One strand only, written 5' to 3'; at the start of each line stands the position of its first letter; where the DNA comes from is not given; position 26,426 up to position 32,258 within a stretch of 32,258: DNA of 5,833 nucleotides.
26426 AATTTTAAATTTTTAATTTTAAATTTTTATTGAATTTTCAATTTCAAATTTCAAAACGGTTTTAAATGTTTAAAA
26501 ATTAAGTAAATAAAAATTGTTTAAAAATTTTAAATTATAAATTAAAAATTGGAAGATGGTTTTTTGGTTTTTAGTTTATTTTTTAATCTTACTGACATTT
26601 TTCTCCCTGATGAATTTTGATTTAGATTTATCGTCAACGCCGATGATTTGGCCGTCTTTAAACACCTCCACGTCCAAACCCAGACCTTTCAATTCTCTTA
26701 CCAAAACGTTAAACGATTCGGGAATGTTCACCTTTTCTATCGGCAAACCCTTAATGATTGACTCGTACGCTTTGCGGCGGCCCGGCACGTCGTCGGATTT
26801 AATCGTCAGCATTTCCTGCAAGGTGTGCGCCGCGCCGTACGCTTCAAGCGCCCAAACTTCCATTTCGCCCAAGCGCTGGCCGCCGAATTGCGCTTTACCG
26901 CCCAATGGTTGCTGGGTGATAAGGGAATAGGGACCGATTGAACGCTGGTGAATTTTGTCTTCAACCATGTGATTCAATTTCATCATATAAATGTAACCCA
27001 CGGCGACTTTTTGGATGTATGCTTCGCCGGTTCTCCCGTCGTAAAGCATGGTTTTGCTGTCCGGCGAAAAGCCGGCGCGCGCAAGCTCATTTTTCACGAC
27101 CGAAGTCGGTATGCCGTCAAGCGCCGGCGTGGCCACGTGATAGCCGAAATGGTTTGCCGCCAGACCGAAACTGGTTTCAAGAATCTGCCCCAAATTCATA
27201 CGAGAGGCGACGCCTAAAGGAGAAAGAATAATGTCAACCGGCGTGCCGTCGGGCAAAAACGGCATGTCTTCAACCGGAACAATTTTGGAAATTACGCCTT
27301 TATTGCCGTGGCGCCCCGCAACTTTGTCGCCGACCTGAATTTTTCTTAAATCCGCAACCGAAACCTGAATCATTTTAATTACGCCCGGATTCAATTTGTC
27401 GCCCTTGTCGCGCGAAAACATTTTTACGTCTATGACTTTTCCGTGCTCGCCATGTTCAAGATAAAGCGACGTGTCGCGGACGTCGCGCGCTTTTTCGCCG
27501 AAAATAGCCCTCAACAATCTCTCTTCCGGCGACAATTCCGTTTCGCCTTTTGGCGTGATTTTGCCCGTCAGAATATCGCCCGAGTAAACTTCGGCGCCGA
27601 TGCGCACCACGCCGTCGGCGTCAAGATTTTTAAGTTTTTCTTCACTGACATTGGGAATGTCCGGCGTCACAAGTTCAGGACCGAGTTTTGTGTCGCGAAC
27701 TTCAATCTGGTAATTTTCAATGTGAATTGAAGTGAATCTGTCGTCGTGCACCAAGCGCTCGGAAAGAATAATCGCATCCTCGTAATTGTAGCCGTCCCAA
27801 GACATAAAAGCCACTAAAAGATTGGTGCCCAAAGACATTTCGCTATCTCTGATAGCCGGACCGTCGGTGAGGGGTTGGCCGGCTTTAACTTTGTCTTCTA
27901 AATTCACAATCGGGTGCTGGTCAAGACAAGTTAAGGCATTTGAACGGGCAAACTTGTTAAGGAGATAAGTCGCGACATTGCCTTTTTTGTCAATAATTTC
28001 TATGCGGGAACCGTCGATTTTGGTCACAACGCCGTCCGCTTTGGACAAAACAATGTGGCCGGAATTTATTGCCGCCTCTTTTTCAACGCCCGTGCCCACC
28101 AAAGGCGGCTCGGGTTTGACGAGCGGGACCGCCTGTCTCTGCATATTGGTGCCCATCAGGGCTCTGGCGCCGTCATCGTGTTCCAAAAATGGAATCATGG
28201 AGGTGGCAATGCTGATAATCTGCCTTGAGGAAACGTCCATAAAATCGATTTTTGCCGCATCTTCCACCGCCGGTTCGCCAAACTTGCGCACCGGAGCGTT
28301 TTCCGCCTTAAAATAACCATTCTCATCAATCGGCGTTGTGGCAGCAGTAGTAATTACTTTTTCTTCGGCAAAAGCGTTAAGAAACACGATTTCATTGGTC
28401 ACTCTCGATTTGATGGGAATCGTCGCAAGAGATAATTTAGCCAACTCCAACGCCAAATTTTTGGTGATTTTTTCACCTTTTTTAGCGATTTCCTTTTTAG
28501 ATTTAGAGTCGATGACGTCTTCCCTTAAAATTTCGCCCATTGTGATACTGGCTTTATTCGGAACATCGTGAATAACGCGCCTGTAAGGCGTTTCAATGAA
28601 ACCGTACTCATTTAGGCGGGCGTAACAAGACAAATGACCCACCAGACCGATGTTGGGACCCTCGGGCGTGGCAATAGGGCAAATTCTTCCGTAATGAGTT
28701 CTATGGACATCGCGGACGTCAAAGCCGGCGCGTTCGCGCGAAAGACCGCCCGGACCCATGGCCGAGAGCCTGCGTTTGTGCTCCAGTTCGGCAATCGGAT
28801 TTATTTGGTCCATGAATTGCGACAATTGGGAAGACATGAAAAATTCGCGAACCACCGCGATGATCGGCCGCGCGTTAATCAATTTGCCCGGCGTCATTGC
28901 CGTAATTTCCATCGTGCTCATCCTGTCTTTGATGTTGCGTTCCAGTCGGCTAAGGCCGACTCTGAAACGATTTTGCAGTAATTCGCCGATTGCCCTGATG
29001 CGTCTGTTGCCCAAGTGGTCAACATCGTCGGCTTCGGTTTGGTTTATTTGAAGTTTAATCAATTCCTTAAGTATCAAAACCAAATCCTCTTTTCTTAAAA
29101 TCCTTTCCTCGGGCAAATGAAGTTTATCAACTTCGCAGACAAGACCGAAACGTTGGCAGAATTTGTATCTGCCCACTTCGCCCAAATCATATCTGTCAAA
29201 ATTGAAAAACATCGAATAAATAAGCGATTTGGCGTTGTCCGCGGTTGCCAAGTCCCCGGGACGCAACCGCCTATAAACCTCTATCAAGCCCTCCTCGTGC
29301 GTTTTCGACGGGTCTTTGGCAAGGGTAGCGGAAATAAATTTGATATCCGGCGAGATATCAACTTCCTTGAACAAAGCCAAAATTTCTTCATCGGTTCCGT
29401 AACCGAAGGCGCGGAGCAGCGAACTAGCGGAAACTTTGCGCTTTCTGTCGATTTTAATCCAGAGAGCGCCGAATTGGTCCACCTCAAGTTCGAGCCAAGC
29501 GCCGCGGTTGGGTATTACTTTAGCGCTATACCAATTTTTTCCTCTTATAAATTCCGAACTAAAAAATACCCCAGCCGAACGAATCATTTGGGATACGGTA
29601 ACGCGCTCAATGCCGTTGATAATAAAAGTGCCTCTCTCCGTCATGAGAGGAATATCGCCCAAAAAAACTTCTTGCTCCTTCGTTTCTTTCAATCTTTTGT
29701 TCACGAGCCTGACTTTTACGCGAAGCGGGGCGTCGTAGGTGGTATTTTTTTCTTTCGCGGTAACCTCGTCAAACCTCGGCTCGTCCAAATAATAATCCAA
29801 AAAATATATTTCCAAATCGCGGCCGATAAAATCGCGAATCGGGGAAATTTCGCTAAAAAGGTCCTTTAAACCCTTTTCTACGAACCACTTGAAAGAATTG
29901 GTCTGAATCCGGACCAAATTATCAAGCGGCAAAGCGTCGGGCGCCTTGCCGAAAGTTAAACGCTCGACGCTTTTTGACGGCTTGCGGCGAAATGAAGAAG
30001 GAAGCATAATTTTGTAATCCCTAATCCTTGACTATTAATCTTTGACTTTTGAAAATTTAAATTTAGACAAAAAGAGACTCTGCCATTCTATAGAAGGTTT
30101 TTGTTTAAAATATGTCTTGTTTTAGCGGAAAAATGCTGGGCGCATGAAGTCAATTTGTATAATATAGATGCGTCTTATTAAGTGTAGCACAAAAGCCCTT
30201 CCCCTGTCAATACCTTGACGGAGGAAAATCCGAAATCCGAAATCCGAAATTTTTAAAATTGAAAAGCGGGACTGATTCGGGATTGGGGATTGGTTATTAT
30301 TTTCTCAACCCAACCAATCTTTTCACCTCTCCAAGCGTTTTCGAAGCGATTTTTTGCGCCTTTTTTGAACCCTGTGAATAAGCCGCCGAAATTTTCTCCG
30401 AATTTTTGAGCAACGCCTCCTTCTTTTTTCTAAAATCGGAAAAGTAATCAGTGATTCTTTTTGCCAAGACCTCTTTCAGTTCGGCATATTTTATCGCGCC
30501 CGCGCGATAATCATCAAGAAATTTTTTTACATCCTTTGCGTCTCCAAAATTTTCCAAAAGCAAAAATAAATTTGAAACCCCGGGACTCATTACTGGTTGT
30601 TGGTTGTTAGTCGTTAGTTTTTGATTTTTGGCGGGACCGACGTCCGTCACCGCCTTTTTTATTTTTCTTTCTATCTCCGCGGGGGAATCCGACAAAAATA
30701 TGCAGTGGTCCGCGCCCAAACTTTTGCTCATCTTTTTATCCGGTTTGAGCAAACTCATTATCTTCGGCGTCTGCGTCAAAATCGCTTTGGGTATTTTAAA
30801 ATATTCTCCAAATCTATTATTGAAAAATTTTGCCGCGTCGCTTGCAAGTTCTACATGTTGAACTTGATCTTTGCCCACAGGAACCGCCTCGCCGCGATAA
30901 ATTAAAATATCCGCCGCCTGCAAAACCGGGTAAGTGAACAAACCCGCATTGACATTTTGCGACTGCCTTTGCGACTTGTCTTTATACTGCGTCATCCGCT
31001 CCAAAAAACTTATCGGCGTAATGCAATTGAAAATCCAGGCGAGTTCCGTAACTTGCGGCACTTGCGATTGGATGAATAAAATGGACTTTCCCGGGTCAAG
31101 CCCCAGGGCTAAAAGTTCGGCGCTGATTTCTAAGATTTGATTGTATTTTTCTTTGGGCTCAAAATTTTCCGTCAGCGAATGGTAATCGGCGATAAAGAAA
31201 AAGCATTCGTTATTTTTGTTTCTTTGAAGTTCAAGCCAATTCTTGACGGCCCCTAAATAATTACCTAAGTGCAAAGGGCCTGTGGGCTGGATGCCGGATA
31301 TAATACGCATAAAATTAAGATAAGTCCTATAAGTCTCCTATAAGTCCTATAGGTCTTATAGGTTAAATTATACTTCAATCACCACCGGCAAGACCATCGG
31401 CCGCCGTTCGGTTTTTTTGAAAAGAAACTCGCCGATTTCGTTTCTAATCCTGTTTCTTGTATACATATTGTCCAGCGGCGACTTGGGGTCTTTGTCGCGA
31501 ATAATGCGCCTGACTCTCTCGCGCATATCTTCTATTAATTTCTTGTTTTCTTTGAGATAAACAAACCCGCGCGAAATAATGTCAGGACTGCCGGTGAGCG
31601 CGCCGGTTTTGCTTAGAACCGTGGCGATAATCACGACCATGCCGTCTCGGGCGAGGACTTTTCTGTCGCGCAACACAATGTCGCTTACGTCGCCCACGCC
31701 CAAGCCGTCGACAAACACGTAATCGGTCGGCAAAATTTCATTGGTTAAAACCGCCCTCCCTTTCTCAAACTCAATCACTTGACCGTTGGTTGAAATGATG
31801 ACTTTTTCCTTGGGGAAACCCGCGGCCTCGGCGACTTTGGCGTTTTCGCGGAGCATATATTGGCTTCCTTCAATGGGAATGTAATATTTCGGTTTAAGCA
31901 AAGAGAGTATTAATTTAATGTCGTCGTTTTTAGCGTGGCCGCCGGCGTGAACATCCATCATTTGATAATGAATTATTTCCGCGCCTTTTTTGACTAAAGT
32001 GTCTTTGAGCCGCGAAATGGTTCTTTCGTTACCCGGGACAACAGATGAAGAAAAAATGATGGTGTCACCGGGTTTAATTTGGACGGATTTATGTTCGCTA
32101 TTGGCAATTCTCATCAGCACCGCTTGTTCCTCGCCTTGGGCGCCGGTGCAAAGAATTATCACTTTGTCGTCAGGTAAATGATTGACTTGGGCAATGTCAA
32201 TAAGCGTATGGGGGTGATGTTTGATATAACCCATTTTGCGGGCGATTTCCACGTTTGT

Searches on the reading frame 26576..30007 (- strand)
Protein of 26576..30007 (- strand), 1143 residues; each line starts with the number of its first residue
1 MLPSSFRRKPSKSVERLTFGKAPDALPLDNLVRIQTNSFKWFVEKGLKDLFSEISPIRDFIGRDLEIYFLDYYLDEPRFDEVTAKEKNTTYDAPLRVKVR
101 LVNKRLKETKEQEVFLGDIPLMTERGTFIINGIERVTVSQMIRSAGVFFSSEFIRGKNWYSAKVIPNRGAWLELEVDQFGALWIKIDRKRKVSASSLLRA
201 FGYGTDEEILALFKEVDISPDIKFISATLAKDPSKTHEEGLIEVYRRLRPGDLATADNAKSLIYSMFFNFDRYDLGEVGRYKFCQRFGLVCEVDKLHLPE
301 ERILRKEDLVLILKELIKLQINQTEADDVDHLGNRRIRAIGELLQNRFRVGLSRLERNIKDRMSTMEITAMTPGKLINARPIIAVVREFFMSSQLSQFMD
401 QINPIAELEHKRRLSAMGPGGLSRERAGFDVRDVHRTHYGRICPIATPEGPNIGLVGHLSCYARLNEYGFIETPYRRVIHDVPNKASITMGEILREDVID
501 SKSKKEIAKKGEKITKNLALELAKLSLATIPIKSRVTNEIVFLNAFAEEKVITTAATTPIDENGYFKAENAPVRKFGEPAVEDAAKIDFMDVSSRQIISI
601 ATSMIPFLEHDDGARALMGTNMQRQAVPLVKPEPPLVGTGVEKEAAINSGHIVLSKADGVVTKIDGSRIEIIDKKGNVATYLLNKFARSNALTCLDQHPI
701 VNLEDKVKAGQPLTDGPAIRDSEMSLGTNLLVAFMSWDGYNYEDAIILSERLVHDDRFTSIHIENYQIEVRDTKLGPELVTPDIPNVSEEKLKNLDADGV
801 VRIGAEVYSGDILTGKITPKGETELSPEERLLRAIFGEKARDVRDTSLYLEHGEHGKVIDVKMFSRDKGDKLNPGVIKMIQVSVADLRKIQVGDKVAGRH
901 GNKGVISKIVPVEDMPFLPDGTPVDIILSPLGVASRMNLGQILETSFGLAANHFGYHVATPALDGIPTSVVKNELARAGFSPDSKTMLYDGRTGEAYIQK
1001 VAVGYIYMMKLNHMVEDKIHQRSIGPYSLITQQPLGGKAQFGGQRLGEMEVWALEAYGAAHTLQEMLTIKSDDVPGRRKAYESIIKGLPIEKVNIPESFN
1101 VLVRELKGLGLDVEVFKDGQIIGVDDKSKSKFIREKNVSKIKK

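Call 9: search_protein_families(library=pfam, proteins=[window:26576-30007:-])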
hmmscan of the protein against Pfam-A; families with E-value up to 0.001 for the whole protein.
window:26576-30007:- (1143 aa): 6 families
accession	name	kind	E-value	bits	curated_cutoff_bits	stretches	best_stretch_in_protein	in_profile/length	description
PF00562.33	RNA_pol_Rpb2_6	-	1.7e-126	422.8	23.4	1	655-1040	2-373/373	RNA polymerase Rpb2, domain 6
PF04565.21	RNA_pol_Rpb2_3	-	1.1e-27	96.4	21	1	397-464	1-67/68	RNA polymerase Rpb2, domain 3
PF04561.19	RNA_pol_Rpb2_2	-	3e-26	92.7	21.7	1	158-338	18-190/190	RNA polymerase Rpb2, domain 2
PF04560.25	RNA_pol_Rpb2_7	-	7.3e-26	90.9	32.1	1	1042-1117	1-86/87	RNA polymerase Rpb2, domain 7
PF04563.20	RNA_pol_Rpb2_1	-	2.4e-21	76.7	28.2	1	30-382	1-201/203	RNA polymerase beta subunit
PF10385.14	RNA_pol_Rpb2_45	-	7.7e-14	51.9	28.2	1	533-593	6-66/66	RNA polymerase beta subunit external 1 domain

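Call 65: find_homologous_proteins(query=window:26576-30007:-, max_evalue=1e-100)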
Query window:26576-30007:- (1143 aa): 8000 proteins with E <= 1e-100 among 8000 candidates; the best 120 are listed.
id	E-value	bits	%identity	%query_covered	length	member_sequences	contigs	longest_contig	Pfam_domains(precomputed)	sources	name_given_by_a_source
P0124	0.0e+0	2565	100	100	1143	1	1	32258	PF04565.22,PF04561.20,PF04560.26,PF10385.15,PF04563.21,PF00562.34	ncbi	-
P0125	0.0e+0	2404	92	100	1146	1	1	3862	PF04565.22,PF04561.20,PF04560.26,PF10385.15,PF04563.21,PF00562.34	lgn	-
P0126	0.0e+0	2197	84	100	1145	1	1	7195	PF04565.22,PF04561.20,PF04560.26,PF10385.15,PF04563.21,PF00562.34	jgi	jgi:DNA-directed RNA polymerase subunit beta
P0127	0.0e+0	2176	82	100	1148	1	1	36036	PF04565.22,PF04561.20,PF04560.26,PF10385.15,PF04563.21,PF00562.34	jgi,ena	-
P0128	0.0e+0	2166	82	100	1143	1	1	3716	PF04565.22,PF04561.20,PF04560.26,PF10385.15,PF04563.21,PF00562.34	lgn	-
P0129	0.0e+0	2164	82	100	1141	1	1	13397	PF04565.22,PF04561.20,PF04560.26,PF10385.15,PF04563.21,PF00562.34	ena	-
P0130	0.0e+0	1843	71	99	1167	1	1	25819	PF04565.22,PF04561.20,PF04560.26,PF10385.15,PF04563.21,PF00562.34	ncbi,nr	ncbi:MAG: DNA-directed RNA polymerase subunit beta [Patescibacteria group bacterium]|nr:DNA-directed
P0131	0.0e+0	1839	71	98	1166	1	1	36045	PF04565.22,PF04561.20,PF04560.26,PF10385.15,PF04563.21,PF00562.34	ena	-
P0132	0.0e+0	1836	72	97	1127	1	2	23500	PF04565.22,PF04561.20,PF04560.26,PF10385.15,PF04563.21,PF00562.34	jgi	-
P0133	0.0e+0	1829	71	97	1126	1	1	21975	PF04565.22,PF04561.20,PF04560.26,PF10385.15,PF04563.21,PF00562.34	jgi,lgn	jgi:DNA-directed RNA polymerase subunit beta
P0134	0.0e+0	1823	70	99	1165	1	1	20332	PF04565.22,PF04561.20,PF04560.26,PF10385.15,PF04563.21,PF00562.34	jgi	-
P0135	0.0e+0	1823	70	99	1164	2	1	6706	PF04565.22,PF04561.20,PF04560.26,PF10385.15,PF04563.21,PF00562.34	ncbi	-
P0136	0.0e+0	1818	71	98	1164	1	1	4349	PF04565.22,PF04561.20,PF04560.26,PF10385.15,PF04563.21,PF00562.34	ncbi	-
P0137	0.0e+0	1817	69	98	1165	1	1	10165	PF04565.22,PF04561.20,PF04560.26,PF10385.15,PF04563.21,PF00562.34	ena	-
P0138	0.0e+0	1816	71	98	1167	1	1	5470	PF04565.22,PF04561.20,PF04560.26,PF10385.15,PF04563.21,PF00562.34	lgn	-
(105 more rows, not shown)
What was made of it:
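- On Rickettsia palindromic elements proper (RPE-1 to RPE-10): The host is Patescibacteria by RpoB (call 65).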

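Call 70: find_encoding_contigs(protein=P0127, flank=10000, max_places=1)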
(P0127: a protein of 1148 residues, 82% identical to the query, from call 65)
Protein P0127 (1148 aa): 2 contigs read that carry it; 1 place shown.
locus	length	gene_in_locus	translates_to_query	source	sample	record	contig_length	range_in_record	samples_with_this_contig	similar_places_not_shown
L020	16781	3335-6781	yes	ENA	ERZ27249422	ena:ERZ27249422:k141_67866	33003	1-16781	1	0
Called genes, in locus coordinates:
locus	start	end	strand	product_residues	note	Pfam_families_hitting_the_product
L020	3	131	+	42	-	?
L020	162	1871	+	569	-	PF00753:Lactamase_B, PF23023:Anti-Pycsar_Apyc1 (faint), PF12706:Lactamase_B_2, PF22505:RNase_J_b_CASP, PF17770:RNase_J_C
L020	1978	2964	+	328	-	PF00579:tRNA-synt_1b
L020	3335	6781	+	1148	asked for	PF04563:RNA_pol_Rpb2_1, PF04561:RNA_pol_Rpb2_2, PF04565:RNA_pol_Rpb2_3, PF10385:RNA_pol_Rpb2_45, PF00562:RNA_pol_Rpb2_6, PF04560:RNA_pol_Rpb2_7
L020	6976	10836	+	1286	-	PF04997:RNA_pol_Rpb1_1, PF00623:RNA_pol_Rpb1_2, PF04983:RNA_pol_Rpb1_3, PF05000:RNA_pol_Rpb1_4, PF04998:RNA_pol_Rpb1_5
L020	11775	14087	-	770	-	PF13654:AAA_32, PF20436:LonB_AAA-LID, PF05362:Lon_C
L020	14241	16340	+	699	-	PF05496:RuvB_N (faint), PF00004:AAA, PF07728:AAA_5 (weak), PF13191:AAA_16 (faint), PF17862:AAA_lid_3, PF01434:Peptidase_M41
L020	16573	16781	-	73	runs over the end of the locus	-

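Call 71: find_encoding_contigs(protein=P0129, flank=10000, max_places=1)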
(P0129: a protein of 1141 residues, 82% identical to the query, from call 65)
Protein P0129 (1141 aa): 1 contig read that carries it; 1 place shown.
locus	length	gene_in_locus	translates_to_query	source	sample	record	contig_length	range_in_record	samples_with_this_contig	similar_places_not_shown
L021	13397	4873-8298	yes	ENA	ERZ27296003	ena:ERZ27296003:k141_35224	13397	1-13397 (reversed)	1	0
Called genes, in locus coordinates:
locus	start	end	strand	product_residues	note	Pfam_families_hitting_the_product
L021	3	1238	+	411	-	?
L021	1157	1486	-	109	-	-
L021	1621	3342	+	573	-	PF00753:Lactamase_B, PF12706:Lactamase_B_2, PF22505:RNase_J_b_CASP, PF17770:RNase_J_C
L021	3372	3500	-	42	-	-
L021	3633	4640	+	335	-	PF00579:tRNA-synt_1b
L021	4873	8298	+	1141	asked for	PF04563:RNA_pol_Rpb2_1, PF04561:RNA_pol_Rpb2_2, PF04565:RNA_pol_Rpb2_3, PF10385:RNA_pol_Rpb2_45, PF00562:RNA_pol_Rpb2_6, PF04560:RNA_pol_Rpb2_7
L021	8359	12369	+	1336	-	PF04997:RNA_pol_Rpb1_1, PF00623:RNA_pol_Rpb1_2, PF04983:RNA_pol_Rpb1_3, PF05000:RNA_pol_Rpb1_4, PF04998:RNA_pol_Rpb1_5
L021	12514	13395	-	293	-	?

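Call 72: find_encoding_contigs(protein=P0126, flank=10000, max_places=1)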
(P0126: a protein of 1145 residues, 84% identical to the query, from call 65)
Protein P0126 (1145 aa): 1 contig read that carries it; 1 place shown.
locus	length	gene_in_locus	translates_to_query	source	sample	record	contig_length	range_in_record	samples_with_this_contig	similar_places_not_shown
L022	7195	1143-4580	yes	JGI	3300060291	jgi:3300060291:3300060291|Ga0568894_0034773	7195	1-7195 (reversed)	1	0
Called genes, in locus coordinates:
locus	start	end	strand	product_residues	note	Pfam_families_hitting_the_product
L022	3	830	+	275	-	?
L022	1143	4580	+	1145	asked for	PF04563:RNA_pol_Rpb2_1, PF04561:RNA_pol_Rpb2_2, PF04565:RNA_pol_Rpb2_3, PF10385:RNA_pol_Rpb2_45, PF00562:RNA_pol_Rpb2_6, PF04560:RNA_pol_Rpb2_7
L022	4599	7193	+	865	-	?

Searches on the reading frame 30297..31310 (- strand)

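Call 40: search_protein_families(library=pfam, proteins=[window:30297-31310:-], max_evalue=0.01)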
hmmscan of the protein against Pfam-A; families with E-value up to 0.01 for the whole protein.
window:30297-31310:- (337 aa): 2 families
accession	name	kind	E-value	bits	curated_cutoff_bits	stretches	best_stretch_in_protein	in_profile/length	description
PF00579.31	tRNA-synt_1b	-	1.2e-69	235.4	21.1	1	1-290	6-291/292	tRNA synthetases class I (W and Y)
PF24425.1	Ig_GP210_15th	-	0.0082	16.5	27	0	18-63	58-102/120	Nuclear pore complex protein GP210, Ig-like domain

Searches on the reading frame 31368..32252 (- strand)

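Call 40: search_protein_families(library=pfam, proteins=[window:31368-32252:-], max_evalue=0.01)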
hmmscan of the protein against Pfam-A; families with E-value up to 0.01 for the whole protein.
window:31368-32252:- (294 aa): 3 families
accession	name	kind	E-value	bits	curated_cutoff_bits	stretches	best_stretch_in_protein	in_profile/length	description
PF17770.6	RNase_J_C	-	2.8e-29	102.5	23.8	1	193-294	1-102/102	Ribonuclease J C-terminal domain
PF22505.1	RNase_J_b_CASP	-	1.4e-28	99.7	27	1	1-85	41-125/126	Ribonuclease J, beta-CASP domain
PF07521.17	RMMBL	-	0.0094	16.4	21.6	0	103-146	14-58/63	Zn-dependent metallo-hydrolase RNA specificity domain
